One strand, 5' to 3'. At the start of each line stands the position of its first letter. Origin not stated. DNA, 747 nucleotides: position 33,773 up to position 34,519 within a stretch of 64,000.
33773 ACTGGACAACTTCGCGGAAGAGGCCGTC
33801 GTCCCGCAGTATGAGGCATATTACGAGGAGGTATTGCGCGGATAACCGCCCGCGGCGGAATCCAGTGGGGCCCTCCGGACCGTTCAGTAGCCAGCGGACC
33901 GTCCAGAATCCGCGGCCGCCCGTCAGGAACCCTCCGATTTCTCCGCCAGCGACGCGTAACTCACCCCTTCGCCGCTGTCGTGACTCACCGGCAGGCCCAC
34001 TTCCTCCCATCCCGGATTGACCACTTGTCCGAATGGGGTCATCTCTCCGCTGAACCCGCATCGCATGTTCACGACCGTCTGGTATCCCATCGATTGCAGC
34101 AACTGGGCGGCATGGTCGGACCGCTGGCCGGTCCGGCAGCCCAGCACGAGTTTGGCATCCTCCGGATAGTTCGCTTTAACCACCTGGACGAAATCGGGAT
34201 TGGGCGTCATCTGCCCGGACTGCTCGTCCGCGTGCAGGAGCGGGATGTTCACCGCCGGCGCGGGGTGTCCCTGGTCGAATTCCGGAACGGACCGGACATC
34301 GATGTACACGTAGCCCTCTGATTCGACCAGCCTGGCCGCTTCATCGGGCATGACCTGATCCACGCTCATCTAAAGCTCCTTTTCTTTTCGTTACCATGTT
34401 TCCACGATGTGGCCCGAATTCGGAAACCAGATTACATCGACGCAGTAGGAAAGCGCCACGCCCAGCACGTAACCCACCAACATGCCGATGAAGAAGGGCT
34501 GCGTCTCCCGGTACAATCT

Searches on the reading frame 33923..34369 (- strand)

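Call 16: search_protein_families(library=pfam, proteins=[window:33923-34369:-], max_evalue=0.0001)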
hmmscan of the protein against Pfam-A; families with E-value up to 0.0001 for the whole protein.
window:33923-34369:- (148 aa): 1 family
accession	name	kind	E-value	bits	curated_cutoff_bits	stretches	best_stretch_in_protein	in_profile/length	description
PF00581.25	Rhodanese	-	8.1e-16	58.8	22.2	1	8-107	2-97/102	Rhodanese-like domain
